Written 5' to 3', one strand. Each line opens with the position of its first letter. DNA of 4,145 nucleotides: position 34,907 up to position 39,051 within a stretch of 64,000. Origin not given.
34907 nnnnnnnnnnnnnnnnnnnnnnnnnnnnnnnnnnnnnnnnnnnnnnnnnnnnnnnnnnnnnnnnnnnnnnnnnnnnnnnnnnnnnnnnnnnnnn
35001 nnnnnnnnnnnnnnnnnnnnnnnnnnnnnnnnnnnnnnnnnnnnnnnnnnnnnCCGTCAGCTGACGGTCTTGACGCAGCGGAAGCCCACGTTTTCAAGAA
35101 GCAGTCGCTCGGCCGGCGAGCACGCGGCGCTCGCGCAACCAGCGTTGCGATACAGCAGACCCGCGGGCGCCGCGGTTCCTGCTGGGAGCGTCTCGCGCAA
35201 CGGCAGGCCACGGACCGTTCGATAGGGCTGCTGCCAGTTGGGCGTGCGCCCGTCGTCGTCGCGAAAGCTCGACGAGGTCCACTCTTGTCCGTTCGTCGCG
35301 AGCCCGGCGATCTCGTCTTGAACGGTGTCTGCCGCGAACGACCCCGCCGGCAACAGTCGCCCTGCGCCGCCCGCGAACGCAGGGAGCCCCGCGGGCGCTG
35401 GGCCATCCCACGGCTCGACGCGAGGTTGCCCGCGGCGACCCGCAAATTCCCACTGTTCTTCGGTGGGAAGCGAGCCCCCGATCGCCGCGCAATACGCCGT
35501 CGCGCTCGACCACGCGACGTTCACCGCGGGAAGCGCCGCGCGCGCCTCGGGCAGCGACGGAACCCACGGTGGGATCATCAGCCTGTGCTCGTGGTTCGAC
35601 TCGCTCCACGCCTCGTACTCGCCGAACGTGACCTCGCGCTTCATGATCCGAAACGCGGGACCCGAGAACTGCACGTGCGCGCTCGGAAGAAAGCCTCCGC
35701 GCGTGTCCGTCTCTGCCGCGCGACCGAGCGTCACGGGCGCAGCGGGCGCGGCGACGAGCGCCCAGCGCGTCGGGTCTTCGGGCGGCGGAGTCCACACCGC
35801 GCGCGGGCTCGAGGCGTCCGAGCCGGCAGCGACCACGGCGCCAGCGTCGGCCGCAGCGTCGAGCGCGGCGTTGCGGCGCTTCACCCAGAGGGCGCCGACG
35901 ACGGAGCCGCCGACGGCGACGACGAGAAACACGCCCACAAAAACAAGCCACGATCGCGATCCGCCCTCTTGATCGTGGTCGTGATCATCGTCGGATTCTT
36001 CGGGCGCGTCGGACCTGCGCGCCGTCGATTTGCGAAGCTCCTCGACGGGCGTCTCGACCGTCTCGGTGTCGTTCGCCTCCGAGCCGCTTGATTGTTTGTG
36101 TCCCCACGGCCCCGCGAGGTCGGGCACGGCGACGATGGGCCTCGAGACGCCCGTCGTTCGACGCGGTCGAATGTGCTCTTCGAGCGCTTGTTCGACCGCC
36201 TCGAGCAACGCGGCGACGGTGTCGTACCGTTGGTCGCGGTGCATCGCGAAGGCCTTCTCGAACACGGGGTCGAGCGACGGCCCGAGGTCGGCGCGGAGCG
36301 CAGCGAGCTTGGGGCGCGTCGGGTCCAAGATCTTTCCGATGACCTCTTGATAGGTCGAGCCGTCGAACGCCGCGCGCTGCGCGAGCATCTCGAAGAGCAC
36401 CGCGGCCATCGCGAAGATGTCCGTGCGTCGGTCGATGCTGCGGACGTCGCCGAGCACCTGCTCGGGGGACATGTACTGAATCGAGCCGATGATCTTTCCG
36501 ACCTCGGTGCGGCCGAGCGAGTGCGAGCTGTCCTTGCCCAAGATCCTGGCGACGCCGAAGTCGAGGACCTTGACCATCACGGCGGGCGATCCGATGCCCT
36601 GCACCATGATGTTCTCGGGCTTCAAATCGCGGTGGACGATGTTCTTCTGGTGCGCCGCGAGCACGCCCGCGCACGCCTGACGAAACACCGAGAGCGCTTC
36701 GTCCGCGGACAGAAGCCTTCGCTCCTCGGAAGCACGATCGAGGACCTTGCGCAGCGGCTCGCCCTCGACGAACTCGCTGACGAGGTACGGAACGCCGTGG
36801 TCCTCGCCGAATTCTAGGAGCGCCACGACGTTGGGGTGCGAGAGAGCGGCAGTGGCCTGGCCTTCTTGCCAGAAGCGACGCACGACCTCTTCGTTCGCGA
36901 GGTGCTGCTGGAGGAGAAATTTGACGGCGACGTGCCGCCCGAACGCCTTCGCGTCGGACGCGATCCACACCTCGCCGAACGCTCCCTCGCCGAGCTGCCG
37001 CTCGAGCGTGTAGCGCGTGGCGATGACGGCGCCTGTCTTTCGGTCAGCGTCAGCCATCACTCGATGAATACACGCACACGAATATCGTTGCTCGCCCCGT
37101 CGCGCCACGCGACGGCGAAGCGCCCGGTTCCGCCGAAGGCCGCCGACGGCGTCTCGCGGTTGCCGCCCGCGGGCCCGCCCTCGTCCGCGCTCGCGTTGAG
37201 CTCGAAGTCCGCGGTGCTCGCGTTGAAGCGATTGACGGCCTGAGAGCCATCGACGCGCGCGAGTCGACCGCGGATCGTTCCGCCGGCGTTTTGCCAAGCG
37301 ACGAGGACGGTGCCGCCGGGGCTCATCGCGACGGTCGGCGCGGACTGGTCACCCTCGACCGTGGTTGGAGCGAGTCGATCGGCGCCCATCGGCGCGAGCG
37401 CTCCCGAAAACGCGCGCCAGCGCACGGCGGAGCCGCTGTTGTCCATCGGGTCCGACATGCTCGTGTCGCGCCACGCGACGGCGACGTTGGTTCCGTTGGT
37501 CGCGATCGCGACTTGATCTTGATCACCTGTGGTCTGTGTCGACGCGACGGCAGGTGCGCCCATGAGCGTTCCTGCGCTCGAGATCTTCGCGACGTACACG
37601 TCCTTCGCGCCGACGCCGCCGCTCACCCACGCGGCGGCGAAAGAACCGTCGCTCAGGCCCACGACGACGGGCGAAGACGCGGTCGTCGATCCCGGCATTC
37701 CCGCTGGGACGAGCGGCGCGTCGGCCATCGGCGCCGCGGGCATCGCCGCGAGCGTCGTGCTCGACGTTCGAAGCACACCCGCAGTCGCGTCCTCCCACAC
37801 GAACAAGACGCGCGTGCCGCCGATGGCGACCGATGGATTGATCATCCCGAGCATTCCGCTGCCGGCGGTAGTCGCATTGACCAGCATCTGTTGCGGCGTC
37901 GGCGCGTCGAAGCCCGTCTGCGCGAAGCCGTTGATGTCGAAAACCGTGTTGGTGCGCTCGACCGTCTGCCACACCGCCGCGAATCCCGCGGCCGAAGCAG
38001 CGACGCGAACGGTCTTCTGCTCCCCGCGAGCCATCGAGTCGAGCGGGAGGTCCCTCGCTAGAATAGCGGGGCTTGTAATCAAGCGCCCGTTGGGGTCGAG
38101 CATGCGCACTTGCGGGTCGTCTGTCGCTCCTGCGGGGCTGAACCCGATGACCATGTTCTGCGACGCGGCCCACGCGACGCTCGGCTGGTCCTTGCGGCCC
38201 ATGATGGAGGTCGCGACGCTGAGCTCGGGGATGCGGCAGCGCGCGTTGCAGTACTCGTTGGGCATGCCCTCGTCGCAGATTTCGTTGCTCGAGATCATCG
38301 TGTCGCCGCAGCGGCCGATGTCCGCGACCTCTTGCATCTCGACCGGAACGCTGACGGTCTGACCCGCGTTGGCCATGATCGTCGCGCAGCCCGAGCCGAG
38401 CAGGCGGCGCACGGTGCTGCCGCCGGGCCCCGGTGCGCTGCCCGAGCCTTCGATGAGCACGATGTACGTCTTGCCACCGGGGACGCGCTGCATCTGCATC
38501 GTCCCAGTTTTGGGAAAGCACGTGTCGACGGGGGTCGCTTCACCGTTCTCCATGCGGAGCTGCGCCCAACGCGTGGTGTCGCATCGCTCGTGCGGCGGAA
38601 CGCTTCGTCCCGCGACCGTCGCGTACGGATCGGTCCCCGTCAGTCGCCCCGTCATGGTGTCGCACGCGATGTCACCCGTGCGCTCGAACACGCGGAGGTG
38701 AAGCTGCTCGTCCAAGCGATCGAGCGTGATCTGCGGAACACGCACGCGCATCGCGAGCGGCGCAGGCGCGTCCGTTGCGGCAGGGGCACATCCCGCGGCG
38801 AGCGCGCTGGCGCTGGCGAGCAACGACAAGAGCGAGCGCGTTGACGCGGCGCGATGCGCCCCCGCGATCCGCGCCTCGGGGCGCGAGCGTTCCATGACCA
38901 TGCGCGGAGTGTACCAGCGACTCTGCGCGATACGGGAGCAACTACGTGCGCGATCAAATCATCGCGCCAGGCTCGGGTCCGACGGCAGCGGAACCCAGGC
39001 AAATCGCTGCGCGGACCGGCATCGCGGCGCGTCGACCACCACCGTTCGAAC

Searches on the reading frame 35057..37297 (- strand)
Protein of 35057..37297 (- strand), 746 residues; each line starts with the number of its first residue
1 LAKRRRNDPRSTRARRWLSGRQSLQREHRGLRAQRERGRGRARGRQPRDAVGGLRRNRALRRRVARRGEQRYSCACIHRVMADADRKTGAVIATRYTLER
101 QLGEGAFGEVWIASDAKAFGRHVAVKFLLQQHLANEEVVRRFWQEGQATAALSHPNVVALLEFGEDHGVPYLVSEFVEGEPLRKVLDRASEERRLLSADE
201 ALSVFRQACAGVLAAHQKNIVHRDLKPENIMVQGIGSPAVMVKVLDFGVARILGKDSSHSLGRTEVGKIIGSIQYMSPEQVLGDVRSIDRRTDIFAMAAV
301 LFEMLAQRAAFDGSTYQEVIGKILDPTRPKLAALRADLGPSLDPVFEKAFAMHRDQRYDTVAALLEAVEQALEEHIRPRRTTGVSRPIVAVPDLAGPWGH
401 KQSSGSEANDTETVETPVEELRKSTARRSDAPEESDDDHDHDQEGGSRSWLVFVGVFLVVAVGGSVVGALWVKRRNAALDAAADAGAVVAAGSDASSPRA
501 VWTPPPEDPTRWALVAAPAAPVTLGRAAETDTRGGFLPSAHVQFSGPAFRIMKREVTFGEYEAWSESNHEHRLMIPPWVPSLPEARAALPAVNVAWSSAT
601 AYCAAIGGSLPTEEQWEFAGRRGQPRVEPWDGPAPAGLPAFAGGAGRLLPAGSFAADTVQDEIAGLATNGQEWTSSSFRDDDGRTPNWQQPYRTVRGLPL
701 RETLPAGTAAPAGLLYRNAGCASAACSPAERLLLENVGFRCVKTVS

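Call 9: search_protein_families(library=pfam, proteins=[window:35057-37297:-], max_evalue=0.01)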
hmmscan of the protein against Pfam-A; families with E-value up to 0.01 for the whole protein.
window:35057-37297:- (746 aa): 4 families
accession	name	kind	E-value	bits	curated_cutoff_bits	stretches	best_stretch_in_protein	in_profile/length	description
PF00069.31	Pkinase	-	8.8e-42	143.7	31.7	1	96-325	1-211/263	Protein kinase domain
PF07714.23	PK_Tyr_Ser-Thr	-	7.2e-30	104.6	23.1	1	97-325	2-219/258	Protein tyrosine and serine/threonine kinase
PF03781.23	FGE-sulfatase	-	7.6e-17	62.2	23.3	1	537-742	27-254/255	Sulfatase-modifying factor enzyme 1-like domain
PF01636.29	APH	-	0.00091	19.5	23.2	0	199-251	148-198/239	Phosphotransferase enzyme family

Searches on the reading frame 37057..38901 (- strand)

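Call 9: search_protein_families(library=pfam, proteins=[window:37057-38901:-], max_evalue=0.01)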
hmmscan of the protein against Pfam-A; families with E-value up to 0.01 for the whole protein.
window:37057-38901:- (614 aa): 0 families

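Call 33: search_protein_families(library=pfam, proteins=[window:37057-38898:-], max_evalue=0.1)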
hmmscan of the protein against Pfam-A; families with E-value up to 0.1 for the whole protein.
window:37057-38898:- (613 aa): 1 family
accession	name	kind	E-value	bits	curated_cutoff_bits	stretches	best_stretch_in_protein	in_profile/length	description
PF13948.11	DUF4215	-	0.041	14.6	27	1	197-221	21-46/47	Domain of unknown function (DUF4215)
